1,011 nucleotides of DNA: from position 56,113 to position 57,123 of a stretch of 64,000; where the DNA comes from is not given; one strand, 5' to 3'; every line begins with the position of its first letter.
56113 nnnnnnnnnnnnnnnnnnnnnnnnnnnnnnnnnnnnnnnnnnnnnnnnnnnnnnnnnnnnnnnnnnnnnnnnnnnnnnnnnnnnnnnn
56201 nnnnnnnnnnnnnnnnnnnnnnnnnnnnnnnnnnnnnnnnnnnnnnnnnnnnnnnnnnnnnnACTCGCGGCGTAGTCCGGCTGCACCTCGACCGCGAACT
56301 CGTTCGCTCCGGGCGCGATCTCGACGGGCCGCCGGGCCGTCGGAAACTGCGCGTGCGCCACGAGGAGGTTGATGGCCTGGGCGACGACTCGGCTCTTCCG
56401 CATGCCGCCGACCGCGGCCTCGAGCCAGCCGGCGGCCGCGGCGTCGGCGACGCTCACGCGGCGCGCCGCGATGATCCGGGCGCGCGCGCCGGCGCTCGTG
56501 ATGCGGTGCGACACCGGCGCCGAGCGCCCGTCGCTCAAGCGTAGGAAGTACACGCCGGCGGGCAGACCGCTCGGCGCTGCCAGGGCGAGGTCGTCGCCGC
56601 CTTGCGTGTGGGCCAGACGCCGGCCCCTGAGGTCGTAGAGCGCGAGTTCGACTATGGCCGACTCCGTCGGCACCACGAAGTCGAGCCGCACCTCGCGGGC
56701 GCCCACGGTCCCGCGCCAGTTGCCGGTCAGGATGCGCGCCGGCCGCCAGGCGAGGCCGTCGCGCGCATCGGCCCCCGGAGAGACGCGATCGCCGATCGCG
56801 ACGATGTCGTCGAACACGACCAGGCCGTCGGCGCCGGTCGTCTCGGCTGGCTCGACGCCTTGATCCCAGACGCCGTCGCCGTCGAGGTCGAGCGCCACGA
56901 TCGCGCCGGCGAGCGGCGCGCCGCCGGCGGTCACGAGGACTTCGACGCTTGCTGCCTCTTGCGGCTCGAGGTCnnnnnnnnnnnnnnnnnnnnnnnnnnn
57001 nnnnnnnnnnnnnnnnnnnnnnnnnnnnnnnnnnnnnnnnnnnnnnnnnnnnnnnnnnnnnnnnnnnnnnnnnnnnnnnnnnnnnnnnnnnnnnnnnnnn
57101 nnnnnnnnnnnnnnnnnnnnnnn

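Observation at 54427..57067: Secreted fusion of an FGE-sulfatase (formylglycine-generating-enzyme-like) domain with two DUF1566 domains and an internal sorting-tail-like domain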

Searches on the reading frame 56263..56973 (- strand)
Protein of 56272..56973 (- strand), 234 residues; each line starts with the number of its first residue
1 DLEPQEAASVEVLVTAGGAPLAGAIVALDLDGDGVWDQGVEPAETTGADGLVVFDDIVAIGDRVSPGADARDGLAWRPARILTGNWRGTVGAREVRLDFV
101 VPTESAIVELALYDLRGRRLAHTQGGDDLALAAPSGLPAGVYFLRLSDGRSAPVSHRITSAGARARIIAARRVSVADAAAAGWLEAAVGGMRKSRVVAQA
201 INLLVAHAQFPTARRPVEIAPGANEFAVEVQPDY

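Call 34: predict_structure(alignment_id=A2)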
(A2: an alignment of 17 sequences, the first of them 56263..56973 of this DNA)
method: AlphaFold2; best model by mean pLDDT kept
length: 237 residues; sequences in the alignment: 17
mean_pLDDT: 75.7   pTM: 0.48
mean pLDDT of the five models: 75.7, 72.9, 72.9, 72.4, 72.1
residues with pLDDT >= 90: 71; 70-90: 95; 50-70: 30; < 50: 41
segments of 3 or more residues with pLDDT < 50: 60-80, 83-89, 186-194
pLDDT, mean of each block of 10 residues (from residue 1): 66 96 94 74 94 80 38 42 46 77 81 87 92 85 83 74 74 81 52 57 93 91 93 65
secondary structure, 60 per line:
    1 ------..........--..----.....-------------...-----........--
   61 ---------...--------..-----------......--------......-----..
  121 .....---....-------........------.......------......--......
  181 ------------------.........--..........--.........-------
elements in order: E7-16 E25-29 E43-45 E51-58 E94-99 E108-113 E119-125 E129-132 E140-147 E154-160 E167-172 H175-180 E199-207 E210-219 E222-230

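Call 36: fold_search(model_id=the predicted structure, library=pdb)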
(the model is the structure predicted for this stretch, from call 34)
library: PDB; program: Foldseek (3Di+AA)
matches with E <= 10: 1071; with E <= 0.001: 2
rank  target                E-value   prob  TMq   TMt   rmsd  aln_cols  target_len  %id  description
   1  6fwv_B                1.6e-04  0.84  0.19  0.10  34.2       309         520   11  The Bacillus anthracis TIE protein (released 2018-08-08)
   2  6fwv_A                3.9e-04  0.72  0.19  0.10  34.5       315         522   10  The Bacillus anthracis TIE protein (released 2018-08-08)
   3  4v4c_B                1.5e-03  1.00  0.17  0.14  16.2       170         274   10  Crystal Structure of Pyrogallol-Phloroglucinol Transhydroxylase from Pelobacter acidigallici (released 2014-07-09)
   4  6hif_Y                3.1e-03  0.99  0.17  0.44  18.0       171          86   10  Kuenenia stuttgartiensis hydrazine dehydrogenase complex (released 2019-04-17)
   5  8qox_B                4.4e-03  0.41  0.17  0.09  19.4       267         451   12  Two-component assembly of SlaA and SlaB S-layer proteins of Sulfolobus acidocaldarius (released 2024-02-21)
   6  4ilt_A                5.8e-03  0.84  0.19  0.29  17.6       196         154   10  Structure of the dioxygenase domain of SACTE_2871, a novel dioxygenase carbohydrate-binding protein fusion from the ce (released 2013-05-15)
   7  4ilv_B                6.9e-03  0.84  0.19  0.28  18.3       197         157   10  Structure of the dioxygenase domain of SACTE_2871, a novel dioxygenase carbohydrate-binding protein fusion from the ce (released 2013-05-15)
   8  4ilv_A                7.7e-03  0.80  0.19  0.29  17.9       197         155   10  Structure of the dioxygenase domain of SACTE_2871, a novel dioxygenase carbohydrate-binding protein fusion from the ce (released 2013-05-15)
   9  4ilt_C                8.2e-03  0.80  0.19  0.28  17.9       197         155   10  Structure of the dioxygenase domain of SACTE_2871, a novel dioxygenase carbohydrate-binding protein fusion from the ce (released 2013-05-15)
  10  2azq                  1.0e-02  0.80  0.25  0.20  17.6       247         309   14  Crystal Structure of Catechol 1,2-Dioxygenase from Pseudomonas arvilla C-1 (released 2005-10-04)
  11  8qb1_A                1.1e-02  1.00  0.22  0.52   3.0        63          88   22  C-terminal domain of mirolase from Tannerella forsythia (released 2024-02-28)
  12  5umh_A                1.3e-02  0.75  0.24  0.19  16.6       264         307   11  Crystal Structure of Catechol 1,2-dioxygenase protein from Burkholderia multivorans (released 2017-02-15)
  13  9dr6_A                1.5e-02  0.75  0.25  0.20  15.5       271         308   10  Crystal structure of Catechol 1,2-dioxygenase from Burkholderia multivorans (Zinc bound) (released 2024-10-02)
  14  2nsm                  1.7e-02  0.69  0.14  0.09  18.2       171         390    8  Crystal structure of the human carboxypeptidase N (Kininase I) catalytic domain (released 2007-04-24)
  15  5icu                  2.2e-02  0.80  0.16  0.33   7.9        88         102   14  The crystal structure of CopC from Methylosinus trichosporium OB3b (released 2016-04-06)
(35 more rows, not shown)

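Call 60: find_homologous_proteins(query=window:56272-56973:-, max_evalue=0.001)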
Query window:56272-56973:-: 8000 candidates shared short words with the query, none scored E <= 0.001.
